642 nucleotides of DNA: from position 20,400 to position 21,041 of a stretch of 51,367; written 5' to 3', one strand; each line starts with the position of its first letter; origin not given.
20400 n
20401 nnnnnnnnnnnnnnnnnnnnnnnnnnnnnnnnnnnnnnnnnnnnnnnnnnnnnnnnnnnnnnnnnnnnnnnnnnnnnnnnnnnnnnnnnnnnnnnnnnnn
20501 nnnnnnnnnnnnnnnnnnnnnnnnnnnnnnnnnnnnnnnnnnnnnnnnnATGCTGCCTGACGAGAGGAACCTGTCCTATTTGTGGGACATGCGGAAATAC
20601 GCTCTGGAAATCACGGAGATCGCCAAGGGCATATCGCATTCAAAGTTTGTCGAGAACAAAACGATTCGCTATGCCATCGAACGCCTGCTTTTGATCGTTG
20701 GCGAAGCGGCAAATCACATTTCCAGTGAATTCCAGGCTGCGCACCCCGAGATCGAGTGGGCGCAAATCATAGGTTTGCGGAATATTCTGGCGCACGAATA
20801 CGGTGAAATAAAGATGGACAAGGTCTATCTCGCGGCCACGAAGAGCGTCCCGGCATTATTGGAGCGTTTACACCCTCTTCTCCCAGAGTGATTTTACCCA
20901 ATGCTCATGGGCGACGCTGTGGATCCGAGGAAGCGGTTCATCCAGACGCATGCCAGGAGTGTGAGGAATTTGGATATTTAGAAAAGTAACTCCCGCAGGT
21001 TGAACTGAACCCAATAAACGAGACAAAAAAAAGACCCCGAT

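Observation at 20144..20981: HepT/MNT toxin-antitoxin cassette inserted in the gyrB 3' end, flanked by an 81-nt duplicate differing only silently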

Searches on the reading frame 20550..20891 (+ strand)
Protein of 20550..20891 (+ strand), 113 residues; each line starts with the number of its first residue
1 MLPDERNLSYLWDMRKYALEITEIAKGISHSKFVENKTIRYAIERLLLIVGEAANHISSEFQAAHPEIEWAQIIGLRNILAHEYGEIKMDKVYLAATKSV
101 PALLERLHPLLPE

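Call 4: search_protein_families(library=pfam, proteins=[window:20550-20891:+])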
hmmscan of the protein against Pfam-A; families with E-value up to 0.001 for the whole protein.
window:20550-20891:+ (113 aa): 1 family
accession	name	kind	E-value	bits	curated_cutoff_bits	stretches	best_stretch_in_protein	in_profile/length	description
PF01934.22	HepT-like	-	2e-23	82.8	23.5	1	14-107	1-117/120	Ribonuclease HepT-like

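Call 6: find_encoding_contigs(protein=window:20550-20891:+, flank=10000, max_places=10)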
Protein window:20550-20891:+ (113 aa): 7 contigs read that carry it; 7 places shown.
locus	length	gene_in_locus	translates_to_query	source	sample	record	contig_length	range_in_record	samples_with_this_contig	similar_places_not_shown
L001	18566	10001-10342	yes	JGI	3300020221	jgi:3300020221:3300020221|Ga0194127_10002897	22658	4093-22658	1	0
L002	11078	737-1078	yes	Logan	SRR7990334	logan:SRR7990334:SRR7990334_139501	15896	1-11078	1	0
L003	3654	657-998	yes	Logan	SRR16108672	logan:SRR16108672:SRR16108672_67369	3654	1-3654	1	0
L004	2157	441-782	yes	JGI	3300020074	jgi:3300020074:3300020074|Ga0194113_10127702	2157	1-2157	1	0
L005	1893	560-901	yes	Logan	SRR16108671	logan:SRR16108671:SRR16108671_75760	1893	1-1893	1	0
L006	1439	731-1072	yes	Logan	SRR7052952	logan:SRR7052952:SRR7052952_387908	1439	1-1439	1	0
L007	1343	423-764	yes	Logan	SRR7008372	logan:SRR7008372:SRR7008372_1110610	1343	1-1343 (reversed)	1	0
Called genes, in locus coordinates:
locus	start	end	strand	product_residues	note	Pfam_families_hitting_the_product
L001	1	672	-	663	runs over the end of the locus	PF00932:LTD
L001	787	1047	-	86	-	PF04232:SpoVS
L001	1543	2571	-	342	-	-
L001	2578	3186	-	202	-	PF01712:dNK, PF02223:Thymidylate_kin, PF13238:AAA_18 (weak), PF13671:AAA_33 (weak)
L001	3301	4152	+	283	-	PF00753:Lactamase_B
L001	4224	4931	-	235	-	PF02660:G3P_acyltransf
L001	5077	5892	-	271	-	PF18900:DUF5656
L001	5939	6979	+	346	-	-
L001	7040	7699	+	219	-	-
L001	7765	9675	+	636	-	PF02518:HATPase_c, PF00204:DNA_gyraseB, PF01751:Toprim, PF00986:DNA_gyraseB_C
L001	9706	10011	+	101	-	PF01909:NTP_transf_2, PF18765:Polbeta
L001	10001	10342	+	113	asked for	PF01934:HepT-like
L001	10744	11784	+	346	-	PF17210:SdrD_B, PF24517:CBM96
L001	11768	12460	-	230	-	-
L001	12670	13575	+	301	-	PF00672:HAMP (weak)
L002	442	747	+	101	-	PF01909:NTP_transf_2, PF18765:Polbeta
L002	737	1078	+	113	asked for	PF01934:HepT-like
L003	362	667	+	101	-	PF01909:NTP_transf_2, PF18765:Polbeta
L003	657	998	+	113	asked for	PF01934:HepT-like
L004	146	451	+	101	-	PF01909:NTP_transf_2, PF18765:Polbeta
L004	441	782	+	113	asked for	PF01934:HepT-like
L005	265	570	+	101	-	PF01909:NTP_transf_2, PF18765:Polbeta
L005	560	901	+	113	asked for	PF01934:HepT-like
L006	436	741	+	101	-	PF01909:NTP_transf_2, PF18765:Polbeta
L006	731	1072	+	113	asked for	PF01934:HepT-like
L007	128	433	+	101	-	PF01909:NTP_transf_2, PF18765:Polbeta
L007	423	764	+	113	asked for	PF01934:HepT-like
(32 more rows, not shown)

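Call 25: find_homologous_proteins(query=window:20550-20891:+, max_evalue=1e-10)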
Query window:20550-20891:+ (113 aa): 407 proteins with E <= 1e-10 among 430 candidates; the best 120 are listed.
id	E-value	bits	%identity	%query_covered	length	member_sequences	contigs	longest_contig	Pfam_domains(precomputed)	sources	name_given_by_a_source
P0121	3.9e-67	241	100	100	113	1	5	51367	PF01934.23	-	-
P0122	6.6e-57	208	83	90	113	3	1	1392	PF01934.23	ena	-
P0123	1.4e-56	207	82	100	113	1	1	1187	PF01934.23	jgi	jgi:uncharacterized protein with HEPN domain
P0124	1.8e-56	207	82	100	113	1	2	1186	PF01934.23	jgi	jgi:uncharacterized protein with HEPN domain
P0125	2.2e-56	207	84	89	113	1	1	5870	PF01934.23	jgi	jgi:uncharacterized protein with HEPN domain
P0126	2.4e-56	206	81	100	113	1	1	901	PF01934.23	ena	-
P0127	3.5e-56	206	84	100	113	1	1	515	PF01934.23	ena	-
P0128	5.3e-56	205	81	100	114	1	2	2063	PF01934.23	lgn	-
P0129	5.6e-56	205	81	100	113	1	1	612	PF01934.23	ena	-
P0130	7.0e-56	205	82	90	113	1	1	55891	PF01934.23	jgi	jgi:uncharacterized protein with HEPN domain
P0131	9.0e-56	205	81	100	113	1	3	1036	PF01934.23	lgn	-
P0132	9.9e-56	204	81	100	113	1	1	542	PF01934.23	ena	-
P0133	1.0e-55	204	81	100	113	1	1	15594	PF01934.23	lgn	-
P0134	2.3e-55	203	80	100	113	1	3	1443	PF01934.23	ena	-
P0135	3.2e-55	203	81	100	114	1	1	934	PF01934.23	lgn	-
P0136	3.7e-55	203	83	97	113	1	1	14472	PF01934.23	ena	-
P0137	4.8e-55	202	81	100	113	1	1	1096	PF01934.23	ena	-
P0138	6.1e-55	202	81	100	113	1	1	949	PF01934.23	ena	-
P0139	6.6e-55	202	86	90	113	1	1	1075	PF01934.23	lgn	-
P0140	7.9e-55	202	81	100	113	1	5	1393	PF01934.23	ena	-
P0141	1.0e-54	201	81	100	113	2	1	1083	PF01934.23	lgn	-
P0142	1.2e-54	201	81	100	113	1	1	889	PF01934.23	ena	-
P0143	1.2e-54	201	84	88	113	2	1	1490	PF01934.23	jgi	-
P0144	1.3e-54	201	79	90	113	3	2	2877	PF01934.23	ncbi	-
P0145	1.4e-54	201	81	100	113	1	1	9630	PF01934.23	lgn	-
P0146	1.7e-54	200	82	97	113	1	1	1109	PF01934.23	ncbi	-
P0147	2.4e-54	200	80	90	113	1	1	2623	PF01934.23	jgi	jgi:uncharacterized protein with HEPN domain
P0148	2.6e-54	200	79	100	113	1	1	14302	PF01934.23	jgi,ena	-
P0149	3.2e-54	200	80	100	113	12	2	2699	PF01934.23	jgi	jgi:uncharacterized protein with HEPN domain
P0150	3.5e-54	199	80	100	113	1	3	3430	PF01934.23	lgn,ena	-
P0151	4.3e-54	199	80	90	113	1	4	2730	PF01934.23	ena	-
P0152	6.0e-54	199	79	100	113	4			PF01934.23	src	-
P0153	8.5e-54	198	81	97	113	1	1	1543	PF01934.23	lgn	-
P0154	9.0e-54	198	81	100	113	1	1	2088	PF01934.23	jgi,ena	-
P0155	9.1e-54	198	81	100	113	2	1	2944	PF01934.23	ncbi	ncbi:MAG: HepT-like ribonuclease domain-containing protein [Anaerolineales bacterium]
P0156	9.2e-54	198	80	89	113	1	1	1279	PF01934.23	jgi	jgi:uncharacterized protein with HEPN domain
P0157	1.2e-53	198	79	100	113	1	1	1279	PF01934.23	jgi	jgi:uncharacterized protein with HEPN domain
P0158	1.2e-53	198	80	100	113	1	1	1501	PF01934.23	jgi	-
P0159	1.4e-53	198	79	90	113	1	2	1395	PF01934.23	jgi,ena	-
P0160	1.6e-53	197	79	100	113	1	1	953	PF01934.23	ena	-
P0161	2.1e-53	197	80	97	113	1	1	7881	PF01934.23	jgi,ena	-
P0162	2.2e-53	197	79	100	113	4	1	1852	PF01934.23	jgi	-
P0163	2.3e-53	197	78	100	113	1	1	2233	PF01934.23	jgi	jgi:uncharacterized protein with HEPN domain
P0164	2.3e-53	197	77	100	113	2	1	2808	PF01934.23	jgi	-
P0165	2.5e-53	197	81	97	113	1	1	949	PF01934.23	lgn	-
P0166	3.1e-53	196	77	90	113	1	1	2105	PF01934.23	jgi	jgi:uncharacterized protein with HEPN domain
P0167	3.2e-53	196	79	100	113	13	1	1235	PF01934.23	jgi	jgi:uncharacterized protein with HEPN domain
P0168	3.6e-53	196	80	100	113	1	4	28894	PF01934.23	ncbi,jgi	jgi:uncharacterized protein with HEPN domain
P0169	3.8e-53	196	79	97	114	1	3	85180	PF01934.23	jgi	jgi:uncharacterized protein with HEPN domain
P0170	5.3e-53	196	80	97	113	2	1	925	PF01934.23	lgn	-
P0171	5.6e-53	196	78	100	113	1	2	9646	PF01934.23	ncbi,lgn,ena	-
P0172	5.9e-53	196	78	97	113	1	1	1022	PF01934.23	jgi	jgi:uncharacterized protein with HEPN domain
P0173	6.0e-53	195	78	100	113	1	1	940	PF01934.23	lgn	-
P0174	6.3e-53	195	79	100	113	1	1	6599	PF01934.23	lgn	-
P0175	7.6e-53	195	79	97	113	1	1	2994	PF01934.23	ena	-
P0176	7.9e-53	195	80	97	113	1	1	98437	PF01934.23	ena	-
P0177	7.9e-53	195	78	100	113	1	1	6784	PF01934.23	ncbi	-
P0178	8.5e-53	195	78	100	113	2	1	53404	PF01934.23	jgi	jgi:uncharacterized protein with HEPN domain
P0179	9.4e-53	195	79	97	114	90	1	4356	PF01934.23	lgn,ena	-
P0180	1.3e-52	194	77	100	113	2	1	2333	PF01934.23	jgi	jgi:uncharacterized protein with HEPN domain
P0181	1.3e-52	194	75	100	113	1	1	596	PF01934.23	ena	-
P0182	1.6e-52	194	79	97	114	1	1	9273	PF01934.23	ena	-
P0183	2.0e-52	194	76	100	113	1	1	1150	PF01934.23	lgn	-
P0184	2.0e-52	194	78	100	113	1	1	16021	PF01934.23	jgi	jgi:uncharacterized protein with HEPN domain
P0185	2.2e-52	194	80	98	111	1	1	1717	PF01934.23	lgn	-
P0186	2.2e-52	194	76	97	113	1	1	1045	PF01934.23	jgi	-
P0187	3.0e-52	193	77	88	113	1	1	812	PF01934.23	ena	-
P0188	3.8e-52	193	78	100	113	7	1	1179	PF01934.23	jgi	-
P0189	4.1e-52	193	82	90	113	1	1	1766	PF01934.23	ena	-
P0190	4.8e-52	193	75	97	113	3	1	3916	PF01934.23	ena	-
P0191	5.6e-52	192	74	100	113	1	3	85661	PF01934.23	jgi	jgi:uncharacterized protein with HEPN domain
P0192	5.6e-52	192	80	97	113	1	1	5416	PF01934.23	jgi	jgi:uncharacterized protein with HEPN domain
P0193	5.7e-52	192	78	100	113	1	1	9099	PF01934.23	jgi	jgi:uncharacterized protein with HEPN domain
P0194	5.7e-52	192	78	100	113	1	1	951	PF01934.23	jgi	jgi:uncharacterized protein with HEPN domain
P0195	6.3e-52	192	77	97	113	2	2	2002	PF01934.23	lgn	-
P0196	7.3e-52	192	75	100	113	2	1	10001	PF01934.23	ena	-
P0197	7.8e-52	192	77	97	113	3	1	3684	PF01934.23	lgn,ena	-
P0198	8.2e-52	192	76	100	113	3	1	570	PF01934.23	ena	-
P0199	8.7e-52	192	76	100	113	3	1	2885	PF01934.23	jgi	jgi:uncharacterized protein with HEPN domain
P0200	9.1e-52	192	75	90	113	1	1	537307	PF01934.23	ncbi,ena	-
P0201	1.0e-51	192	75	100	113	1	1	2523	PF01934.23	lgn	-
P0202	1.1e-51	191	79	100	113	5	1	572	PF01934.23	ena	-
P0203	1.1e-51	191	77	100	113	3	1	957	PF01934.23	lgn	-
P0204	1.4e-51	191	80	100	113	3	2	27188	PF01934.23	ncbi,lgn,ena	-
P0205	1.5e-51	191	73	100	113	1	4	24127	PF01934.23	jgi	jgi:uncharacterized protein with HEPN domain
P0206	1.7e-51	191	81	94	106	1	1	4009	PF01934.23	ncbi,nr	ncbi:MAG TPA: HepT-like ribonuclease domain-containing protein [Anaerolineales bacterium]|nr:HepT-li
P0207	2.1e-51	191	74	100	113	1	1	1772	PF01934.23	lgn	-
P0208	2.2e-51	190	76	100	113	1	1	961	PF01934.23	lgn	-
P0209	2.3e-51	190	76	97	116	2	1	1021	PF01934.23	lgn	-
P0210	2.6e-51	190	79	100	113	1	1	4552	PF01934.23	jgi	jgi:uncharacterized protein with HEPN domain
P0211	3.5e-51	190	79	96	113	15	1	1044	PF01934.23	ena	-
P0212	3.6e-51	190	76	100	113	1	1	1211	PF01934.23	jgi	jgi:uncharacterized protein with HEPN domain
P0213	3.8e-51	190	80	97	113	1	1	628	PF01934.23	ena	-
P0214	4.2e-51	190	78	100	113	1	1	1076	PF01934.23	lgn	-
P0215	4.7e-51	189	83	94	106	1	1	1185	PF01934.23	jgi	jgi:uncharacterized protein with HEPN domain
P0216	5.5e-51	189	78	96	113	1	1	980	PF01934.23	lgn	-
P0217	5.5e-51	189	76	100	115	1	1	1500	PF01934.23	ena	-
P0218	6.1e-51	189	77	97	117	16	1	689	PF01934.23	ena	-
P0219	6.7e-51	189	75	97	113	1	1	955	PF01934.23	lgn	-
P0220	7.5e-51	189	75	100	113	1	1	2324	PF01934.23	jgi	jgi:uncharacterized protein with HEPN domain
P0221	8.6e-51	189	75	100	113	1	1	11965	PF01934.23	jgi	jgi:uncharacterized protein with HEPN domain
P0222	1.8e-50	188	76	100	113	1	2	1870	PF01934.23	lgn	-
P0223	2.0e-50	187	76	100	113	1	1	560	PF01934.23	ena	-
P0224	2.2e-50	187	73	100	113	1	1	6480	PF01934.23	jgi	jgi:uncharacterized protein with HEPN domain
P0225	2.5e-50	187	75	97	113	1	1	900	PF01934.23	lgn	-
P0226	2.6e-50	187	82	88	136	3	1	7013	PF01934.23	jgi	-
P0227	2.8e-50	187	74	100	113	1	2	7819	PF01934.23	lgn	-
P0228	3.1e-50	187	73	100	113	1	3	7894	PF01934.23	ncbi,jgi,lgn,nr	ncbi:MAG: DUF86 domain-containing protein [Chloroflexi bacterium]|nr:DUF86 domain-containing protein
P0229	3.5e-50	187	75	97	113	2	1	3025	PF01934.23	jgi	jgi:uncharacterized protein with HEPN domain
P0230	5.9e-50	186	73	100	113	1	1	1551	PF01934.23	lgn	-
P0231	6.0e-50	186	75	100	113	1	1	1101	PF01934.23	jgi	jgi:uncharacterized protein with HEPN domain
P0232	6.2e-50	186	73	100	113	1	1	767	PF01934.23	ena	-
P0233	6.3e-50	186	76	96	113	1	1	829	PF01934.23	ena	-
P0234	6.5e-50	186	77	87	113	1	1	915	PF01934.23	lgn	-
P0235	7.7e-50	185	76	88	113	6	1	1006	PF01934.23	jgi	jgi:uncharacterized protein with HEPN domain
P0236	8.3e-50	185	76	97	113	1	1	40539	PF01934.23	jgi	jgi:uncharacterized protein with HEPN domain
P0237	1.3e-49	185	78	94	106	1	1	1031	PF01934.23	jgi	jgi:uncharacterized protein with HEPN domain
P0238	1.7e-49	184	80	92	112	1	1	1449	PF01934.23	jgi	-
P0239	1.8e-49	184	73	88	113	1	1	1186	PF01934.23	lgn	-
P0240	2.8e-49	184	74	100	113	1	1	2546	PF01934.23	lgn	-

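Call 27: find_related_loci(query=A1, collection=metagenome_contigs, flank=4000)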
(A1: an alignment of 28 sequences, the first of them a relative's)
Query A1 (113 aa) in metagenome_contigs; peptide patterns used: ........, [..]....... (x = any residue, [..] = any of these).
599 stretches matched a pattern (row limit reached: there are more); 553 encode a relative of the query (tblastn E <= 1e-3); the best 80 are kept; 80 distinct loci.
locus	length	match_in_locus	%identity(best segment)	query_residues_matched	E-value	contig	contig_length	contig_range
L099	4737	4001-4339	81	1-113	7e-61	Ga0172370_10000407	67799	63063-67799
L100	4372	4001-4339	79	1-113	5e-60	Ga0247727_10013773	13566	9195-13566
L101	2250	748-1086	81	1-113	1e-60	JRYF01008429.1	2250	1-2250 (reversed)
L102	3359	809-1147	79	1-113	2e-59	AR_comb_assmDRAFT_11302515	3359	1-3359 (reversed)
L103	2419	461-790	81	4-113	3e-59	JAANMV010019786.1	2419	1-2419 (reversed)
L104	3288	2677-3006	76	4-113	2e-58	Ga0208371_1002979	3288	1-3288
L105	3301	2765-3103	79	1-113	2e-58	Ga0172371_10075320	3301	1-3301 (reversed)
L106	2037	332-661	80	4-113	2e-59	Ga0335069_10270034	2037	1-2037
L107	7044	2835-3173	77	1-113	8e-58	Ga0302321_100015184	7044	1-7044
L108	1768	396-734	74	1-113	1e-58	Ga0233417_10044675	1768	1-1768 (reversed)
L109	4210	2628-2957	78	4-113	2e-57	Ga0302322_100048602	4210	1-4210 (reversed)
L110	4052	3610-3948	77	1-113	6e-57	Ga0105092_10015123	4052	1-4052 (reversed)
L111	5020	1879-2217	77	1-113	5e-57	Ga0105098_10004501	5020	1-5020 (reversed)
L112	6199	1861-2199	73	1-113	8e-56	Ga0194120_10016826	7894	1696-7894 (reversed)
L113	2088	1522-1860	81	1-113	7e-56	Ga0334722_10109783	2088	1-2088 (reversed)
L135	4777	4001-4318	58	8-113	2e-40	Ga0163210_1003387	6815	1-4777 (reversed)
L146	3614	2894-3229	48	1-112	4e-38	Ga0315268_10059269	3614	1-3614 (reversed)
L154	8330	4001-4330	55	4-113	2e-37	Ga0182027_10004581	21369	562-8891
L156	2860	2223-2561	52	1-113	1e-37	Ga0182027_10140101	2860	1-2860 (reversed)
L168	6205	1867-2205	49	1-113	9e-37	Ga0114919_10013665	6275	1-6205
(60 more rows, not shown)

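Call 59: search_protein_families(library=pfam, proteins=[L154:1966-3654:+, L156:595-1569:+, L135:2716-3585:+, L168:536-1462:+, L146:3351-3614:+, L108:937-1767:+, L102:1220-1753:-], max_evalue=0.001)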
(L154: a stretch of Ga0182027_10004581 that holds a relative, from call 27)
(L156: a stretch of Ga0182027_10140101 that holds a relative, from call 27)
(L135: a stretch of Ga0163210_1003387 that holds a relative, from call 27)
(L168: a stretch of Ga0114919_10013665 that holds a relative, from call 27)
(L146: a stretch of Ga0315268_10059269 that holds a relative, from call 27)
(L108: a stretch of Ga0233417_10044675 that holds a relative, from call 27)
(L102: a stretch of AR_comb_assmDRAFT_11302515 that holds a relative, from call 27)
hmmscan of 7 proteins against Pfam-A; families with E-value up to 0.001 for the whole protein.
L154:1966-3654:+ (563 aa): 4 families
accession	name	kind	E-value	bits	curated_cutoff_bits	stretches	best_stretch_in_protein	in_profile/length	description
PF01935.23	DUF87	-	2.9e-29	103.2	23.2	1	159-405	3-220/220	Helicase HerA, central domain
PF13401.12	AAA_22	-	3.7e-05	24.5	27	0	183-221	10-47/130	AAA domain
PF05872.18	HerA_C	-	4.8e-05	22.6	22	0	422-485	255-318/502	Helicase HerA-like C-terminal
PF09378.16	HAS-barrel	-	0.00022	21.7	25.2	1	12-71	1-58/90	HAS barrel domain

L156:595-1569:+ (325 aa): 0 families

L135:2716-3585:+ (290 aa): 1 family
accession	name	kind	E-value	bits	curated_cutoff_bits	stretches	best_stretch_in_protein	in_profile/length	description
PF01875.22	Memo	-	8.7e-60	202.6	27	1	17-282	4-269/269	Memo-like protein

L168:536-1462:+ (309 aa): 6 families
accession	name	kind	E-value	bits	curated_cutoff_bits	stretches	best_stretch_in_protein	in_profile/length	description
PF00977.27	His_biosynth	-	1.3e-82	277.1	23.6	1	60-291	1-227/228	Histidine biosynthesis protein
PF03060.21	NMO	-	6.8e-11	42.6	28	2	209-284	143-223/331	Nitronate monooxygenase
PF01207.24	Dus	-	1.6e-08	34.5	20.4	1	95-174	148-229/311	Dihydrouridine synthase (Dus)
PF02581.23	TMP-TENI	-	3.4e-06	27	27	0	218-281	116-175/180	Thiamine monophosphate synthase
PF05690.20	ThiG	-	6.8e-06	26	23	0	108-172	152-218/247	Thiazole biosynthesis protein ThiG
PF00478.31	IMPDH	-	0.00044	19.8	25.6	0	222-285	175-238/345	IMP dehydrogenase / GMP reductase domain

L146:3351-3614:+ (88 aa): 1 family
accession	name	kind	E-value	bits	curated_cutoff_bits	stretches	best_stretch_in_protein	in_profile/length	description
PF02874.29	ATP-synt_ab_N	-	4.4e-14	53.2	20.9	1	5-67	1-69/69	ATP synthase alpha/beta family, beta-barrel domain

L108:937-1767:+ (277 aa): 1 family
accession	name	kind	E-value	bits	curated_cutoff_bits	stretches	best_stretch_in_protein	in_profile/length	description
PF01411.24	tRNA-synt_2c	-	1.3e-106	357.8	30.3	1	1-270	2-268/552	tRNA synthetases class II (A)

L102:1220-1753:- (178 aa): 2 families
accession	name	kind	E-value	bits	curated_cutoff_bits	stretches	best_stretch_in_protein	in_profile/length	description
PF03061.28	4HBT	-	9.7e-13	48.7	20.6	1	85-161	1-77/79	Thioesterase superfamily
PF13622.12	4HBT_3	-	4.2e-06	27.3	24.3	1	86-162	14-74/83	Acyl-CoA thioesterase N-terminal domain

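Call 67: find_encoding_contigs(protein=P0139, flank=3000, max_places=4)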
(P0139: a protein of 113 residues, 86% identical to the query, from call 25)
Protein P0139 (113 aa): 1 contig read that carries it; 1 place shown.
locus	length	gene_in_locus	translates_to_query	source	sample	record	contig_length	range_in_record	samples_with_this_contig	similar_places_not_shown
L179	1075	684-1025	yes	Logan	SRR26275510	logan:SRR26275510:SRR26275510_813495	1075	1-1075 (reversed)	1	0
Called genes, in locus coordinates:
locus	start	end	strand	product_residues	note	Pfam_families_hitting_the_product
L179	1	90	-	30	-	?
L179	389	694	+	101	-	PF01909:NTP_transf_2, PF18765:Polbeta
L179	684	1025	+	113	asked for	PF01934:HepT-like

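Call 68: find_encoding_contigs(protein=P0125, flank=3000, max_places=4)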
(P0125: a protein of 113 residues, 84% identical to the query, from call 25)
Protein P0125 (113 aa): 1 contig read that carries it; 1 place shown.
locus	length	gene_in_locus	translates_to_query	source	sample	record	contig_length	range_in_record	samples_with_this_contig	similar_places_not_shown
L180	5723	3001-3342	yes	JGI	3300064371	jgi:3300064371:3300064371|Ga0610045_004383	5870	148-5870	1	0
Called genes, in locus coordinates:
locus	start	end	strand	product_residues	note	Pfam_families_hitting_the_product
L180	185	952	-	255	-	PF00561:Abhydrolase_1, PF12146:Hydrolase_4, PF12697:Abhydrolase_6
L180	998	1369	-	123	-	PF04480:DUF559, PF18741:MTES_1575 (weak)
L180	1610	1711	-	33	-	-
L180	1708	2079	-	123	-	PF01909:NTP_transf_2, PF18765:Polbeta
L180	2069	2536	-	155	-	PF04480:DUF559, PF18741:MTES_1575 (weak)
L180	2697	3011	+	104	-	PF01909:NTP_transf_2, PF18765:Polbeta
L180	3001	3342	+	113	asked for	PF01934:HepT-like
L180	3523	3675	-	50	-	-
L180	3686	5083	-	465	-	PF00899:ThiF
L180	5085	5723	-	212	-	?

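Call 69: find_encoding_contigs(protein=P0122, flank=3000, max_places=4)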
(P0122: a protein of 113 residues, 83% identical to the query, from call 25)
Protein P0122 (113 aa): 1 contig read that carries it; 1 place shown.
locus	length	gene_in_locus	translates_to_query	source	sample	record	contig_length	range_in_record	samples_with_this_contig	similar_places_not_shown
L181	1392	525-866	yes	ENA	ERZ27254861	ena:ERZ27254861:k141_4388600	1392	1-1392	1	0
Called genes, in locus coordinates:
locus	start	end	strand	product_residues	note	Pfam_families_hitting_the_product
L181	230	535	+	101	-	PF01909:NTP_transf_2, PF18765:Polbeta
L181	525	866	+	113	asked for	PF01934:HepT-like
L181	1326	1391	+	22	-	?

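Call 74: search_solved_structures(query=window:20550-20891:+, max_evalue=0.001, show_alignments=1)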
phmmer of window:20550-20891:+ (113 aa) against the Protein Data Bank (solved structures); distinct sequences matched with E-value up to 0.001: 0.

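Call 76: search_solved_structures(query=A1, max_evalue=0.01)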
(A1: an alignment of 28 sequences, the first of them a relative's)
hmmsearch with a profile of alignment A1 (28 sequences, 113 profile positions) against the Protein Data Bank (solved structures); distinct sequences matched with E-value up to 0.01: 0.

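Call 77: search_protein_families(library=ncbifam, proteins=[window:20550-20891:+], max_evalue=0.001)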
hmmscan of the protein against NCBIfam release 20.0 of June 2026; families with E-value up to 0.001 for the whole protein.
window:20550-20891:+ (113 aa): 1 family
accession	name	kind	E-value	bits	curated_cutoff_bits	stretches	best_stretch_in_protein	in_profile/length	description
NF047751.1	HepT_toxin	equivalog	1.1e-10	41.5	60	1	69-100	83-114/120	type VII toxin-antitoxin system HepT family RNase toxin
